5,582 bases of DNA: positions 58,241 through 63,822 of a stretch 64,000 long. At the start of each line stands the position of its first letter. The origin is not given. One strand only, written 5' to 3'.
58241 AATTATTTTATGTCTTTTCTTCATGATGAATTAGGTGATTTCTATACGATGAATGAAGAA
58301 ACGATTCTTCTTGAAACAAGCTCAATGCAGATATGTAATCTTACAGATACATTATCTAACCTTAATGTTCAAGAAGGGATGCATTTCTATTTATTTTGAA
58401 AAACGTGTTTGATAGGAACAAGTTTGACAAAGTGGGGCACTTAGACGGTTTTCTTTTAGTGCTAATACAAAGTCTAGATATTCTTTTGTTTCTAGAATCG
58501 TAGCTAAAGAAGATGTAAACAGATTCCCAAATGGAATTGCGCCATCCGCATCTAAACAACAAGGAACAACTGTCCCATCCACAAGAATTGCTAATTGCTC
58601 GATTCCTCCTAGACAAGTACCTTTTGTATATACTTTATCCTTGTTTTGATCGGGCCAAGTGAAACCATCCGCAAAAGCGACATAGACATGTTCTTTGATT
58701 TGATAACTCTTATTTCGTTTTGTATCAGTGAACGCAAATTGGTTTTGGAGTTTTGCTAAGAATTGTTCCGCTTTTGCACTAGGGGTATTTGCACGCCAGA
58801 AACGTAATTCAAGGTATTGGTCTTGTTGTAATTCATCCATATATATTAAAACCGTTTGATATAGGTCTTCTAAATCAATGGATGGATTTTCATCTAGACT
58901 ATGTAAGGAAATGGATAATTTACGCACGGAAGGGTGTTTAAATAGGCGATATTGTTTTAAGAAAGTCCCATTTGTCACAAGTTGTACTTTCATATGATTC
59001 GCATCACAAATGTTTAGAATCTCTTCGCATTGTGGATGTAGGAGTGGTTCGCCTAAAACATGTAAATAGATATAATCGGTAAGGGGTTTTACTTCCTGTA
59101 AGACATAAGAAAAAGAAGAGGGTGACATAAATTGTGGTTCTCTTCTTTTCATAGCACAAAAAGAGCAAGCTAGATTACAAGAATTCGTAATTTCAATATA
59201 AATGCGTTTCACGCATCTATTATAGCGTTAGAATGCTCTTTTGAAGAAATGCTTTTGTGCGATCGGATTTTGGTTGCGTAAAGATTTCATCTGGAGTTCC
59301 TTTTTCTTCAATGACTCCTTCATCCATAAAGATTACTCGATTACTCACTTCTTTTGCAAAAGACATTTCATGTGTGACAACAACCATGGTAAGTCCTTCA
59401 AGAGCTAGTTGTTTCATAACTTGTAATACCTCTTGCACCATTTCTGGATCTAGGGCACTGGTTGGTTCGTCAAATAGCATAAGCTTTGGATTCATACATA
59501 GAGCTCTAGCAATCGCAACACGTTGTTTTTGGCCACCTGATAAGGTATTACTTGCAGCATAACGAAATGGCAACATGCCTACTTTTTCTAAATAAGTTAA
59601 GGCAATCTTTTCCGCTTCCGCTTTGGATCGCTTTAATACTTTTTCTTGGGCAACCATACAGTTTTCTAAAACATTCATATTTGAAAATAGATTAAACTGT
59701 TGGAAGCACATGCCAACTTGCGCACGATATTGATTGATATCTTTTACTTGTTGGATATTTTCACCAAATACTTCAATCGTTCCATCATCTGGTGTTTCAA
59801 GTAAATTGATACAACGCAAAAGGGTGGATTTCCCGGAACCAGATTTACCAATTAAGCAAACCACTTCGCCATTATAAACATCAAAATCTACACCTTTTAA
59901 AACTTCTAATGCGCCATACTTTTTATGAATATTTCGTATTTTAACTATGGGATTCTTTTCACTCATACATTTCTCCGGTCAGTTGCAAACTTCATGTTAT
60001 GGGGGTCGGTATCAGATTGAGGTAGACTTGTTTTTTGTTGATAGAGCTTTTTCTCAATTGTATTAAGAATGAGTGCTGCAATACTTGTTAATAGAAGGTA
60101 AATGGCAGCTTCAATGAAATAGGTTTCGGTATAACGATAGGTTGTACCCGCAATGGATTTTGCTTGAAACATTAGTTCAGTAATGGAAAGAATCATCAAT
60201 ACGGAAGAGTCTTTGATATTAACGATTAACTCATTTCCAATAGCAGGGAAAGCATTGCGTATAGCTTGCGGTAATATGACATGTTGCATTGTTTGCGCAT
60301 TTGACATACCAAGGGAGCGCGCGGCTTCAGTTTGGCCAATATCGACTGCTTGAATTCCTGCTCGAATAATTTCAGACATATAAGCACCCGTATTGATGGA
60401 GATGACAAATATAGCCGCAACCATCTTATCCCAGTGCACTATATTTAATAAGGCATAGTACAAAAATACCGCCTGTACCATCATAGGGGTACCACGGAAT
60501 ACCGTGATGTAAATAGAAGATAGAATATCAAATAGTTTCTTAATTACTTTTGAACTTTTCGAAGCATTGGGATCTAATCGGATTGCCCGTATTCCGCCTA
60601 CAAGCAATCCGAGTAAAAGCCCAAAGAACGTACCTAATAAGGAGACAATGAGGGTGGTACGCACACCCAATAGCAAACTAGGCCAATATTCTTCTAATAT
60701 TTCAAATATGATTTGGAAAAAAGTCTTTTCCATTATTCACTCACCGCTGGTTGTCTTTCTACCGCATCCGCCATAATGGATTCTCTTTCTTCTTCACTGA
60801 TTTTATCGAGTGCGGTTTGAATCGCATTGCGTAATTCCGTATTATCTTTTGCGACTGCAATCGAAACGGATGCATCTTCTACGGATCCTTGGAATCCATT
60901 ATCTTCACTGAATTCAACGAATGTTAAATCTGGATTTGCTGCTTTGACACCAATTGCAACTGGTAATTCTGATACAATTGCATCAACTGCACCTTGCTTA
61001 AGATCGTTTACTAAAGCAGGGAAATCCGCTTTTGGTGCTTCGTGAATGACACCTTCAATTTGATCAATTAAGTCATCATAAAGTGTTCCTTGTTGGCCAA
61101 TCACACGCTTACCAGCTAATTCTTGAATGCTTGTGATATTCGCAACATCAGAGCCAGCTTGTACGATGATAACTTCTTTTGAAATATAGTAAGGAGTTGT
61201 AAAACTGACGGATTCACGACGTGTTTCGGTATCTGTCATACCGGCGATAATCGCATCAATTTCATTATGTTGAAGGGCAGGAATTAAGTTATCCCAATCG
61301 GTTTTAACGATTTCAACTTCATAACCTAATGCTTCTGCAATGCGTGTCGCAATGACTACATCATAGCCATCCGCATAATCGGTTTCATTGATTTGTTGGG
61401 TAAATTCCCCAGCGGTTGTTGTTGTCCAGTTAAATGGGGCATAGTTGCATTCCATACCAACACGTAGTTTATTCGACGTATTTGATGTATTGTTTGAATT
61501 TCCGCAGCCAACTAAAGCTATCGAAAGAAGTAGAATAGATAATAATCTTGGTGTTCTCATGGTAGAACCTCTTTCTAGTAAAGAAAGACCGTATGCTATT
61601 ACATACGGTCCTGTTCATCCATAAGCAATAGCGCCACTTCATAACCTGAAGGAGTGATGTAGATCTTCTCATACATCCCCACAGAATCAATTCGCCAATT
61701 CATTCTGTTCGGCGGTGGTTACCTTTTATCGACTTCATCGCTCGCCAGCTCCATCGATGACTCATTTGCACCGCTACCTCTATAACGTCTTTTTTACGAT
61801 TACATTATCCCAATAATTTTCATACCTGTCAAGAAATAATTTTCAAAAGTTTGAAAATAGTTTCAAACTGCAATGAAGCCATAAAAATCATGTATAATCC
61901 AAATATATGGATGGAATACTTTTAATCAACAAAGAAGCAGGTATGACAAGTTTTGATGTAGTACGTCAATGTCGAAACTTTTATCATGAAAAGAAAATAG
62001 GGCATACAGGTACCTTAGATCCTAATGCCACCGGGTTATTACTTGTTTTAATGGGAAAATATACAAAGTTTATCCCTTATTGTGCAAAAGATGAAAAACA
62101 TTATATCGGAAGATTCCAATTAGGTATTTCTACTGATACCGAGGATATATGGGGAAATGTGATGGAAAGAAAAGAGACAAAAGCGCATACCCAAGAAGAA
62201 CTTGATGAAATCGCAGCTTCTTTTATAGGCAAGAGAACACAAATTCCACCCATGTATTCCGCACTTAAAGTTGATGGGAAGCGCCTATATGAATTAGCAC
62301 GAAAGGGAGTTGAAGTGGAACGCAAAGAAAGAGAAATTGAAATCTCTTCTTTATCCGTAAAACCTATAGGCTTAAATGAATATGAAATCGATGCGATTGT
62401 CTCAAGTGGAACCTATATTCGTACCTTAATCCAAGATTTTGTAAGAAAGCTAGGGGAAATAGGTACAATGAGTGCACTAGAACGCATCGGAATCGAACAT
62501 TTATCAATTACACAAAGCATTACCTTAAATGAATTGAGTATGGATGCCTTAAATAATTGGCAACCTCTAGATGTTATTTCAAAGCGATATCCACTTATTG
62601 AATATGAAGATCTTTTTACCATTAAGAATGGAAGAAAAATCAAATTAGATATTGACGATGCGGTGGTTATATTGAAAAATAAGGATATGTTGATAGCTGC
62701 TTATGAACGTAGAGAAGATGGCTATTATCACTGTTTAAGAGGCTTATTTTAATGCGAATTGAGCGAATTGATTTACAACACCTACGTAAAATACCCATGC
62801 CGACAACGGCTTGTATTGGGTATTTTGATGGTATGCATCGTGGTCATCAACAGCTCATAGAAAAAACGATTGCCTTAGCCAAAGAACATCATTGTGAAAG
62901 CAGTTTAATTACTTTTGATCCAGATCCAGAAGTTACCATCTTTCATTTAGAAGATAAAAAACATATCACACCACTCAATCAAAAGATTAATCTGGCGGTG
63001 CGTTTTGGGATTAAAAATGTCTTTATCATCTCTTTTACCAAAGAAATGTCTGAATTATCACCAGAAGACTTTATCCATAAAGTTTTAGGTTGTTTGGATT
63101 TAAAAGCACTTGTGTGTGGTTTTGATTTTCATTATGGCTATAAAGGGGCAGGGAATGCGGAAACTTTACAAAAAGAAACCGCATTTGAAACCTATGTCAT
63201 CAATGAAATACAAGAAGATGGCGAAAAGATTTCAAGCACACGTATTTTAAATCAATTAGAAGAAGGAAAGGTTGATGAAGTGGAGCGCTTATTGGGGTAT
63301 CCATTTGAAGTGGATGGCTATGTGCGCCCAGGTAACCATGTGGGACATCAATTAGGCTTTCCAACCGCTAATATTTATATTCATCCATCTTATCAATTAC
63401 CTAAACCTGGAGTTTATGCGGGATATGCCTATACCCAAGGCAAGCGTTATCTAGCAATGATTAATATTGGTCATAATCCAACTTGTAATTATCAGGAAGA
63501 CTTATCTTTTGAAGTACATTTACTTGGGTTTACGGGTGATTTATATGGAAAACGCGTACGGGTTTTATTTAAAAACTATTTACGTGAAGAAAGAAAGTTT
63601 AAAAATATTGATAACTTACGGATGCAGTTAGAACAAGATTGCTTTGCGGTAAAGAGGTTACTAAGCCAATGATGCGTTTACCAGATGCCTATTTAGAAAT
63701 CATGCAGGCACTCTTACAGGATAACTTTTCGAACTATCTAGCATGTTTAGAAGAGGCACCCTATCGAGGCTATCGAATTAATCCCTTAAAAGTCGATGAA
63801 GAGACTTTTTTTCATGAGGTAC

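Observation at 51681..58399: Compact non-canonical type VIIb-like secretion operon lacking EssA, EssB/YukC, EsaA/YueB and any LXG toxin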

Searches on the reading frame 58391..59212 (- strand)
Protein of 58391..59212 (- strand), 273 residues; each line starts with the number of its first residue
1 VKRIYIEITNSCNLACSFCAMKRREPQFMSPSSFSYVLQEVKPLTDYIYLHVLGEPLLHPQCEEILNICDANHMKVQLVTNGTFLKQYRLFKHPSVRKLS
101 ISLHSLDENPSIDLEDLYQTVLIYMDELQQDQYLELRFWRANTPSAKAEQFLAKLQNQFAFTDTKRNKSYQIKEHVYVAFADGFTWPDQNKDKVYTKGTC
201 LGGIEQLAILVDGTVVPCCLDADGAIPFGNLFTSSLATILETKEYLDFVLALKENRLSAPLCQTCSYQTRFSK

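Call 3: search_protein_families(library=pfam, proteins=[window:58391-59212:-], max_evalue=1)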
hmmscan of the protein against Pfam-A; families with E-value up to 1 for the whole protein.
window:58391-59212:- (273 aa): 2 families
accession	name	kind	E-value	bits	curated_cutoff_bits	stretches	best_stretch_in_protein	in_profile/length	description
PF13186.11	SPASM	-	2e-12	47.6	21.5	1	200-265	1-66/67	Iron-sulfur cluster-binding domain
PF04055.27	Radical_SAM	-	2.2e-12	47.9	29.5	1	6-109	1-115/166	Radical SAM superfamily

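Call 4: search_protein_families(library=ncbifam, proteins=[window:58391-59212:-], max_evalue=1)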
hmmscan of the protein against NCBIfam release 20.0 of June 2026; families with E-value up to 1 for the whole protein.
window:58391-59212:- (273 aa): 73 families (the best 25 are shown)
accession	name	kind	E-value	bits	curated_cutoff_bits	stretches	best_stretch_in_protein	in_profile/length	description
TIGR04317.1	W_rSAM_matur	equivalog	7e-22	78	380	2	1-119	3-126/349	tungsten cofactor oxidoreductase radical SAM maturase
TIGR02668.1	moaA_archaeal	equivalog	2.6e-12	46.3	325.25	1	3-109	11-122/303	GTP 3',8-cyclase MoaA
TIGR04321.1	spiroSPASM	subfamily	5.8e-12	45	250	2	5-92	234-329/510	spiro-SPASM protein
TIGR04545.1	rSAM_ahbD_hemeb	equivalog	1.8e-11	44.1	500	1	6-108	4-111/339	heme b synthase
TIGR02666.1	moaA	equivalog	2.6e-11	43.1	284.05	1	3-115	11-134/336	GTP 3',8-cyclase MoaA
NF038283.1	viperin_w_prok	equivalog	2e-10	40.3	180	1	8-109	8-120/281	viperin family antiviral radical SAM protein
NF001199.0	PRK00164.2-1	equivalog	3.7e-10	39.4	231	1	4-109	14-124/308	GTP 3',8-cyclase MoaA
TIGR04251.1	SCM_rSAM_ScmF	equivalog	9.9e-10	38.3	400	1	2-103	4-113/353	SynChlorMet cassette radical SAM/SPASM protein ScmF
TIGR04055.1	rSAM_NirJ2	equivalog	4.2e-09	36.4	500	1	7-113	5-115/326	putative heme d1 biosynthesis radical SAM protein NirJ2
TIGR04311.1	rSAM_Geo_metal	subfamily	7.3e-09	35.1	400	1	2-89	3-96/423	radical SAM/SPASM family putative metalloenzyme maturase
TIGR04250.1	SCM_rSAM_ScmE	equivalog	8.1e-09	34.8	400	2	3-87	4-91/358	SynChlorMet cassette radical SAM/SPASM protein ScmE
TIGR04133.1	rSAM_w_lipo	hypoth_equivalog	2.3e-08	33.4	425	1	2-108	24-138/350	TIGR04133 family radical SAM/SPASM protein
NF033640.1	N_Twi_rSAM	subfamily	5.1e-08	32.4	170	2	200-268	5-72/398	twitch domain-containing radical SAM protein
TIGR03962.1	mycofact_rSAM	equivalog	5.6e-07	29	265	1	6-88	16-100/339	mycofactocin radical SAM maturase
TIGR04103.1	rSAM_nif11_3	equivalog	5.7e-07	28.5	725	2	199-267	246-317/412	nif11-class peptide radical SAM maturase 3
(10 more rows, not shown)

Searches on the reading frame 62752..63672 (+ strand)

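Call 70: search_protein_families(library=pfam, proteins=[window:62752-63672:+], max_evalue=0.001)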
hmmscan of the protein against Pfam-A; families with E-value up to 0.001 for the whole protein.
window:62752-63672:+ (306 aa): 2 families
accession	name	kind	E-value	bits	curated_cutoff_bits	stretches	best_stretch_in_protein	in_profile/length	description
PF06574.18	FAD_syn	-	2.2e-41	141.8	27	1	16-164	6-158/158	FAD synthetase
PF01687.23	Flavokinase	-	1.3e-38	132.5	19.6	1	181-303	1-123/124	Riboflavin kinase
